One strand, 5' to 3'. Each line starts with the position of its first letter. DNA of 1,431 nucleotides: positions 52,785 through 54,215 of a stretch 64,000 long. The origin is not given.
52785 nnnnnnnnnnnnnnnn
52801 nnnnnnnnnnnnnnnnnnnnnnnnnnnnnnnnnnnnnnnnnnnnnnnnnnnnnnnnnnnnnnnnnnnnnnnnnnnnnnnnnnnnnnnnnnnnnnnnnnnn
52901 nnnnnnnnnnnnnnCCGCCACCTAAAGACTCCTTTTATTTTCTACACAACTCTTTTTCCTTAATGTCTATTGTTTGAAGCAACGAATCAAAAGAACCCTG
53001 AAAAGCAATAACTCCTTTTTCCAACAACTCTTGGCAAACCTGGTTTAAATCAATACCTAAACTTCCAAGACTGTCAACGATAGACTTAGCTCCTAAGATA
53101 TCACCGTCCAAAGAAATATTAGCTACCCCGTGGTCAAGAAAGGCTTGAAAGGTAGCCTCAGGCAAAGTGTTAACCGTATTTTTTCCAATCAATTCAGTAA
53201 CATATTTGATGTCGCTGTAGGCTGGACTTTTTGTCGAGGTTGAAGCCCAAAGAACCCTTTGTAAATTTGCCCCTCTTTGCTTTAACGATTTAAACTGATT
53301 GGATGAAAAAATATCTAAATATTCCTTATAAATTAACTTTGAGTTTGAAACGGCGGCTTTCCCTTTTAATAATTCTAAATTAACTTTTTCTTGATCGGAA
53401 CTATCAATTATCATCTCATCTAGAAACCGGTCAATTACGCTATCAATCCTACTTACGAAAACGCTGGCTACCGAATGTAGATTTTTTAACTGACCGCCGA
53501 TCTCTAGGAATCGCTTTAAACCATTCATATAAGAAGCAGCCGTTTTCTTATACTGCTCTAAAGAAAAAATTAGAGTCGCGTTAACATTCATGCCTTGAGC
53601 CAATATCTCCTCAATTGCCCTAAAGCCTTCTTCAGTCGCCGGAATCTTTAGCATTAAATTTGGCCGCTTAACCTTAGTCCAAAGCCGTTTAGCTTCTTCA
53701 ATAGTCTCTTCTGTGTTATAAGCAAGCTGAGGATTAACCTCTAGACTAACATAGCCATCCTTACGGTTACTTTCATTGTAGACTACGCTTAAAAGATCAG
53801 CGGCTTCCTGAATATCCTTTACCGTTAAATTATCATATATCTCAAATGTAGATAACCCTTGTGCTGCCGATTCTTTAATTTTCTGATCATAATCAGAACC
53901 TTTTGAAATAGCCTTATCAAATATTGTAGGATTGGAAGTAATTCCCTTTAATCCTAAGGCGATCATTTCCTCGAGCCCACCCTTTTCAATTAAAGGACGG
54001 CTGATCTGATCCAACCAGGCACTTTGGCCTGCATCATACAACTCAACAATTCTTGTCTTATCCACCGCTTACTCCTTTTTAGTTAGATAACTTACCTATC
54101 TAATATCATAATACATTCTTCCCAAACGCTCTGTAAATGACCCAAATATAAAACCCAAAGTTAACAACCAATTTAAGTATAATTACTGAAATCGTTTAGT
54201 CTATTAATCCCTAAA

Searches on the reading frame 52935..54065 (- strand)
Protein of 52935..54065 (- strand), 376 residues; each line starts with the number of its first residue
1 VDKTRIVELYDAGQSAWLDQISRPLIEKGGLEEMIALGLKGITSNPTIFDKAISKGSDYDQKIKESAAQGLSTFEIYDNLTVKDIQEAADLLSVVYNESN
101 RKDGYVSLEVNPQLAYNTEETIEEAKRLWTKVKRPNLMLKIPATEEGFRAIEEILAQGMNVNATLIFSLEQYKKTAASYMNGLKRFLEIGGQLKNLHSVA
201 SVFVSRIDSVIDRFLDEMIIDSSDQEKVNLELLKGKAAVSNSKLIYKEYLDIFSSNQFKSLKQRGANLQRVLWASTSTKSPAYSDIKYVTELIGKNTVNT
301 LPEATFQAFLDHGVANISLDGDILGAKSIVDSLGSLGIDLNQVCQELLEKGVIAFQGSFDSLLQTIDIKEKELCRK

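Call 84: search_protein_families(library=pfam, proteins=[window:52935-54065:-], max_evalue=0.0001)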
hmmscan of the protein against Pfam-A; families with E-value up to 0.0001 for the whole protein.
window:52935-54065:- (376 aa): 1 family
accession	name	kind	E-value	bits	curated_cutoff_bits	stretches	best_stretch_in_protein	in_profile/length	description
PF00923.25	TAL_FSA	-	1.4e-78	264.6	27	1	17-366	2-285/285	Transaldolase/Fructose-6-phosphate aldolase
